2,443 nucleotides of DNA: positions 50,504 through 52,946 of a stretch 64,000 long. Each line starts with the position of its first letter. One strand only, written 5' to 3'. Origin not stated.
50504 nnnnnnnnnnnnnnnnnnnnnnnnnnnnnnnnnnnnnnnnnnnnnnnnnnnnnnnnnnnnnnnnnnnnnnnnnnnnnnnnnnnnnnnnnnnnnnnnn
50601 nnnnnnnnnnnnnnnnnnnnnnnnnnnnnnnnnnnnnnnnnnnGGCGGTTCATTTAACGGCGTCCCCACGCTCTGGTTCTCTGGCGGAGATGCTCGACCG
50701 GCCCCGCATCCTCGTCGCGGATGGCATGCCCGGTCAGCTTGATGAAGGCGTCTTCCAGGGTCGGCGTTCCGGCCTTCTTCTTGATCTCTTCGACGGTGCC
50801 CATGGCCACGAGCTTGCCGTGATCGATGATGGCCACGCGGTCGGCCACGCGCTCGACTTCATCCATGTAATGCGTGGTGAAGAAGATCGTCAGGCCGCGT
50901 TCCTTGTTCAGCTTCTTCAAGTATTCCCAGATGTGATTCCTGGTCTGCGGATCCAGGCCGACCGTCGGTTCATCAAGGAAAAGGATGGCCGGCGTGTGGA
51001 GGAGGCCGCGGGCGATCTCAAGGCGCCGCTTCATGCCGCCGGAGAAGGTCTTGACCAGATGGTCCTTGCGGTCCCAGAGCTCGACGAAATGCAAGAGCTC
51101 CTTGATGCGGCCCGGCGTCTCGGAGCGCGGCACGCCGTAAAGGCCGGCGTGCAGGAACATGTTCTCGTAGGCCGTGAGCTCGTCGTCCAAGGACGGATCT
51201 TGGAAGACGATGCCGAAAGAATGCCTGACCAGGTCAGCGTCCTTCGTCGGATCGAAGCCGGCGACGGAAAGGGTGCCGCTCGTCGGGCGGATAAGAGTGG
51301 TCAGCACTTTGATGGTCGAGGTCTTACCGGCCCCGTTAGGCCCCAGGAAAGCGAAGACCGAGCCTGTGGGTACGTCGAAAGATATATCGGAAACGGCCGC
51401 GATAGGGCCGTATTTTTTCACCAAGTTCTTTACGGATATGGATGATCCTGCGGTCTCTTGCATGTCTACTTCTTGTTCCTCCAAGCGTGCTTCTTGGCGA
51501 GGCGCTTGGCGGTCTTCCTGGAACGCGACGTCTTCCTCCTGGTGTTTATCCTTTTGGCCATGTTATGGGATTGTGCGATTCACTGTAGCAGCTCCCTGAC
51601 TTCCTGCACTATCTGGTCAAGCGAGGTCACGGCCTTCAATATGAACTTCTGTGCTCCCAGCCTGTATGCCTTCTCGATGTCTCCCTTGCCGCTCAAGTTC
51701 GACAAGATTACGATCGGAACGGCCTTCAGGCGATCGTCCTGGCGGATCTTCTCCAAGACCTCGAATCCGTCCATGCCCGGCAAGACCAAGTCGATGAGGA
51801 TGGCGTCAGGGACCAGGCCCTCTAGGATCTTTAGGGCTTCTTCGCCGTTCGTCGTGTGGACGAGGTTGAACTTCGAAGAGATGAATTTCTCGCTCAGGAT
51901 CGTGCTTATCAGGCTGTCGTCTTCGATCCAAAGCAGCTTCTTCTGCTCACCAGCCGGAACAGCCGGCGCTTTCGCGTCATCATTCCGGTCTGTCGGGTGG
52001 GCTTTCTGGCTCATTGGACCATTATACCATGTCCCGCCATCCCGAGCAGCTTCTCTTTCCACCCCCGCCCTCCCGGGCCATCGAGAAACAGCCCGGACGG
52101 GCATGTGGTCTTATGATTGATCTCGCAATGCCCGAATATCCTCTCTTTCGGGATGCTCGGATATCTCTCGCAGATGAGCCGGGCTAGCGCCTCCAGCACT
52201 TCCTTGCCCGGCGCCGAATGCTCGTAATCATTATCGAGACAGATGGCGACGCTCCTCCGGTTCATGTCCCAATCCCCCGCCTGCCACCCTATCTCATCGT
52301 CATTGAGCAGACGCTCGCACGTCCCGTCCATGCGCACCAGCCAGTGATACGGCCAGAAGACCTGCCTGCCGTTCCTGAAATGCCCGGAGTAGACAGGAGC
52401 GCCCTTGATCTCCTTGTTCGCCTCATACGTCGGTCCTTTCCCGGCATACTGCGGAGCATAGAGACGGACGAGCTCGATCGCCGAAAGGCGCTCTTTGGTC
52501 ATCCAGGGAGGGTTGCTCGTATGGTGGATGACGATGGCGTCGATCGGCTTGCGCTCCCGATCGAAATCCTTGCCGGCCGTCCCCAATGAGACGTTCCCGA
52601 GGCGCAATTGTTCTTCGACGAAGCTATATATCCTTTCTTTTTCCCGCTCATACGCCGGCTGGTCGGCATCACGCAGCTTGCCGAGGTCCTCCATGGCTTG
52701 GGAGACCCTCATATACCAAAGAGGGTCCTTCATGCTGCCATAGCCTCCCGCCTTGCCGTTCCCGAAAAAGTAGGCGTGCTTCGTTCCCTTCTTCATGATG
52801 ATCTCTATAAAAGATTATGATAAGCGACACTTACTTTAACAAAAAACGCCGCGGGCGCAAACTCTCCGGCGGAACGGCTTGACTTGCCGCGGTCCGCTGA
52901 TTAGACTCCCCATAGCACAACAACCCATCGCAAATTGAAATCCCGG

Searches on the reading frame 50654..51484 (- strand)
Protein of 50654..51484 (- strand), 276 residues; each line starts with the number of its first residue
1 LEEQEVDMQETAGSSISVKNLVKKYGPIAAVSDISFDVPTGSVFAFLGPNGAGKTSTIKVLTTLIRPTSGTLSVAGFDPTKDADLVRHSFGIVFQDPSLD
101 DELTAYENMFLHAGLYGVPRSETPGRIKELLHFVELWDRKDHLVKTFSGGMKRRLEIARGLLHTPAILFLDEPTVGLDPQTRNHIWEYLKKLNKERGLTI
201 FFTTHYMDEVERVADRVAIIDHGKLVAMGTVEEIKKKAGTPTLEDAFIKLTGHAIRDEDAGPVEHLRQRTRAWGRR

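Call 3: search_protein_families(library=pfam, proteins=[window:50654-51484:-], max_evalue=0.01)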
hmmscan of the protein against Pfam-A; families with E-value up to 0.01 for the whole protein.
window:50654-51484:- (276 aa): 5 families
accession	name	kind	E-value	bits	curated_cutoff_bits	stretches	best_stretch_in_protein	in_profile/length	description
PF00005.33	ABC_tran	-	3.4e-32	112.3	25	1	32-174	2-136/137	ABC transporter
PF13304.12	AAA_21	-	3e-12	47.7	27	1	147-205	238-298/304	AAA domain, putative AbiEii toxin, Type IV TA system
PF13175.12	AAA_15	-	7.9e-06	26.2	32.1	0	165-205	329-369/374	AAA ATPase domain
PF02463.25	SMC_N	-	0.0052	16.7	40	0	166-213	160-205/220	RecF/RecN/SMC N terminal domain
PF13476.12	AAA_23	-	0.0063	17.6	27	1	33-62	12-40/201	AAA domain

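Call 4: search_protein_families(library=ncbifam, proteins=[window:50654-51484:-], max_evalue=0.01)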
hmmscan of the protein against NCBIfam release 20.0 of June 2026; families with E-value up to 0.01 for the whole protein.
window:50654-51484:- (276 aa): 191 families (the best 25 are shown)
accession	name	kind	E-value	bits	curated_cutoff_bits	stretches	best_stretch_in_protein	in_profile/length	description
TIGR01188.1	drrA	subfamily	1.4e-97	326.7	312.45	1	23-244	1-221/302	daunorubicin resistance ABC transporter, ATP-binding protein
TIGR03864.1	PQQ_ABC_ATP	hypoth_equivalog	4.2e-71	239.1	302.25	1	16-251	2-236/236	ABC transporter, ATP-binding subunit, PQQ-dependent alcohol dehydrogenase system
NF033858.1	ABC2_perm_RbbA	equivalog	1.1e-65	222.2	1050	1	9-259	260-509/909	ribosome-associated ATPase/putative transporter RbbA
NF010060.0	PRK13537.1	equivalog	2.4e-59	200.8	521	1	9-234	9-233/314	nodulation factor ABC transporter ATP-binding protein NodI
NF010059.0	PRK13536.1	equivalog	1.4e-54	185.1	549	1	11-240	39-268/342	nodulation factor ABC transporter ATP-binding protein NodI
TIGR03522.1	GldA_ABC_ATP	equivalog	1.4e-51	175.8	402.6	1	15-239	2-224/301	gliding motility-associated ABC transporter ATP-binding subunit GldA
TIGR01288.1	nodI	equivalog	6.4e-51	173.2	424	1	15-232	4-220/303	nodulation factor ABC transporter ATP-binding protein NodI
TIGR03740.1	galliderm_ABC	subfamily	3.6e-49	167.4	309.75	1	17-232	2-209/223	lantibiotic protection ABC transporter ATP-binding subunit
TIGR02314.1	ABC_MetN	equivalog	1.3e-45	155.9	499.7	1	28-254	18-247/343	methionine ABC transporter ATP-binding protein MetN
TIGR01186.1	proV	subfamily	1e-44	153.1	326.6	1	24-239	2-222/363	betaine/proline/choline family ABC transporter ATP-binding protein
TIGR03265.1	PhnT2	equivalog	3.5e-44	151.5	457.7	1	15-241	4-229/353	putative 2-aminoethylphosphonate ABC transporter ATP-binding protein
TIGR00968.1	3a0106s01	subfamily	1.2e-43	149.4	342.75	1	16-241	1-225/237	sulfate ABC transporter ATP-binding protein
TIGR04520.1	ECF_ATPase_1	equivalog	6.3e-43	147.1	315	1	16-237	1-226/269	energy-coupling factor transporter ATPase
TIGR04521.1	ECF_ATPase_2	equivalog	8e-43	146.5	330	1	29-237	19-235/279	energy-coupling factor transporter ATPase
TIGR01257.1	rim_protein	equivalog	1.4e-40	138.2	4012.85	1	15-240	928-1153/2272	rim ABC transporter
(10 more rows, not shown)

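Call 71: search_protein_families(library=padloc, proteins=[window:50654-51484:-], max_evalue=0.001)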
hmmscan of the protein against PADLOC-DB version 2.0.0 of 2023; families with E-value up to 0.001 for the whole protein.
window:50654-51484:- (276 aa): 21 families
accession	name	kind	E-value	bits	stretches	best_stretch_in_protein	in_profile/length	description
PDLC04135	mad3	-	1.3e-30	105.3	2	132-245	249-367/374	mads_3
PDLC04140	mad8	-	2.1e-13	48.5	1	31-210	17-237/314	mads_8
PDLC02980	AriA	-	8.4e-12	43.7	1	147-205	238-298/304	-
PDLC02914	ATPase-Toprim_I-B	-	9.1e-09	33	1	165-209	203-247/443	-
PDLC02335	AbiLi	-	8.1e-08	29.7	1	2-207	63-238/326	AbiLi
PDLC04214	HEC-02A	-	2.6e-07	28.2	1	159-205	232-277/338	-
PDLC04213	HEC-02A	-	3.2e-07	28.2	1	157-205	224-271/337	-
PDLC02979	AriA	-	3e-06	25.3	0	164-205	327-368/373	-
PDLC02336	AbiLi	-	3.1e-06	25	1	143-214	225-297/340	AbiLi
PDLC00091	GajA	-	5.3e-06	23.5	1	164-205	296-337/627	AAA ATPase domain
PDLC04149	HEC-04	-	1.4e-05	21.9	0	166-214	233-281/494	-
PDLC04611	PDC-M38A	-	1.8e-05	22.4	1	148-230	267-352/383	-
PDLC04175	HEC-01A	-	3.8e-05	20.9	0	145-197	247-301/363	-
PDLC04608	PDC-M38A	-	7.5e-05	20.6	0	146-213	251-319/367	-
PDLC00096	GajA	-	8.1e-05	19.5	0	167-206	291-333/630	AAA ATPase domain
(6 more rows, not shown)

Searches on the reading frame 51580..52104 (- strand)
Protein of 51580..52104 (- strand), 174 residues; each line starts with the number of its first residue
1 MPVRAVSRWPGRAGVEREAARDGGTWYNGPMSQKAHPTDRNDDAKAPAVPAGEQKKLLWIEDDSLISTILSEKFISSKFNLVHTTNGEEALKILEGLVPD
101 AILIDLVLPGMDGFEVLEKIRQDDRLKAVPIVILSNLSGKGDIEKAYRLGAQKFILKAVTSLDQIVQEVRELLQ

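Call 3: search_protein_families(library=pfam, proteins=[window:51580-52104:-], max_evalue=0.01)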
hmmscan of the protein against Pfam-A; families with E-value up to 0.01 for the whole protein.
window:51580-52104:- (174 aa): 1 family
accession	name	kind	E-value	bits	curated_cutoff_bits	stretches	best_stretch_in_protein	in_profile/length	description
PF00072.30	Response_reg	-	3e-21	76.1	30.2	1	58-169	2-110/111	Response regulator receiver domain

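Call 4: search_protein_families(library=ncbifam, proteins=[window:51580-52104:-], max_evalue=0.01)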
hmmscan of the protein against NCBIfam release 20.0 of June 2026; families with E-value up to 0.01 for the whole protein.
window:51580-52104:- (174 aa): 92 families (the best 25 are shown)
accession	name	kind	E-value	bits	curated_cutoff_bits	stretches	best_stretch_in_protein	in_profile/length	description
NF007969.0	PRK10693.1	equivalog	5e-22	78.4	329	1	54-173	7-124/337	two-component system response regulator RssB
NF007135.0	PRK09581.1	equivalog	1.6e-18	66.7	474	1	64-170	12-117/457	PleD family two-component system response regulator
TIGR02154.1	PhoB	equivalog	2.4e-16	59.7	296.2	1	54-170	2-117/226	phosphate regulon transcriptional regulator PhoB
NF045505.1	RR_RssB_Pseudo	equivalog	6.5e-16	58.4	700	1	55-171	6-120/394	two-component system response regulator RssB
NF040689.1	MtrAB_MtrA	equivalog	3.7e-15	55.9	300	1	58-162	2-103/219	MtrAB system response regulator MtrA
NF012227.0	AdeR_RR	equivalog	5.4e-15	55.5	340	1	53-171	10-124/239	efflux system response regulator transcription factor AdeR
TIGR02875.1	spore_0_A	equivalog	7.2e-15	54.9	200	1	57-173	5-122/262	sporulation transcription factor Spo0A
NF045944.1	ResRegRpaBCyano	equivalog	1.8e-14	53.6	330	1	60-159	3-99/229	response regulator transcription factor RpaB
NF045717.1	DVU0259_DivK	exception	1.4e-13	51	160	1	54-146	2-95/117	DVU0259 family response regulator domain-containing protein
NF007935.0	PRK10651.1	equivalog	6.2e-13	48.4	250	1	53-167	5-118/216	two-component system response regulator NarL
NF051850.1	RespRegRprY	equivalog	9e-13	48.2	370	1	53-168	3-115/234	response regulator transcription factor RprY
NF045991.1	RespRegCtrARhodob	equivalog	1.1e-12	48.2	350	1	57-161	3-105/224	response regulator transcription factor CtrA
NF041946.1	LuxO_transreg_Vib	equivalog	2.6e-12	46.3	800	1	74-160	16-100/463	quorum-sensing sigma-54 dependent transcriptional regulator LuxO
NF038297.2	hybrid_HK_HrmK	equivalog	2.8e-12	46.1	725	1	47-159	483-595/607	hybrid histidine kinase/response regulator HrmK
NF040534.1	resp_reg_YycF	equivalog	5.3e-12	45.5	340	1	55-165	1-108/231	response regulator YycF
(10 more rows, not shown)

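Call 71: search_protein_families(library=padloc, proteins=[window:51580-52014:-], max_evalue=0.001)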
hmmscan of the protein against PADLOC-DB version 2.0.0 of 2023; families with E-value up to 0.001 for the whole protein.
window:51580-52014:- (144 aa): 2 families
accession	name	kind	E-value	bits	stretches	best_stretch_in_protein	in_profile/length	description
PDLC04055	PD-T4-6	-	3.5e-05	20.8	1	10-144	351-484/496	-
PDLC00405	SduA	-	0.00017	19.2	1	23-99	5-90/323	DUF4263 domain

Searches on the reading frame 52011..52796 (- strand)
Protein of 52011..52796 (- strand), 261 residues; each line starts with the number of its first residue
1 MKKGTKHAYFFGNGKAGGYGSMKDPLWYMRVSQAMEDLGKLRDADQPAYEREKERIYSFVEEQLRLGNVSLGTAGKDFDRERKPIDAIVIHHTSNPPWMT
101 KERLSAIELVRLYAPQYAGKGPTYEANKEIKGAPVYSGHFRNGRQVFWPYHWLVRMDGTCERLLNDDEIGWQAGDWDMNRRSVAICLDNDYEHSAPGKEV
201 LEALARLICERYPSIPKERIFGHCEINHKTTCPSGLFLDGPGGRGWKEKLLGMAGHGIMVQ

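Call 3: search_protein_families(library=pfam, proteins=[window:52011-52796:-], max_evalue=0.01)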
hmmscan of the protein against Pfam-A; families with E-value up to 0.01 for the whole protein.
window:52011-52796:- (261 aa): 1 family
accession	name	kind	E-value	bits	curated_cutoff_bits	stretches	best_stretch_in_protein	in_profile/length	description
PF01510.30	Amidase_2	-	4.6e-20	72.7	26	1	82-234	2-130/131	N-acetylmuramoyl-L-alanine amidase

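Call 4: search_protein_families(library=ncbifam, proteins=[window:52011-52796:-], max_evalue=0.01)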
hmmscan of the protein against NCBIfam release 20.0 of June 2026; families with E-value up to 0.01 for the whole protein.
window:52011-52796:- (261 aa): 1 family
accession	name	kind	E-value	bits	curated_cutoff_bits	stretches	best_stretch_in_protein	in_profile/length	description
NF008758.0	PRK11789.1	equivalog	4e-06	26.3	143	1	150-229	78-164/190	1,6-anhydro-N-acetylmuramyl-L-alanine amidase AmpD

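Call 71: search_protein_families(library=padloc, proteins=[window:52011-52796:-], max_evalue=0.001)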
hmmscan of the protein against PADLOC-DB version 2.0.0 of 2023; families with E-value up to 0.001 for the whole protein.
window:52011-52796:- (261 aa): 0 families
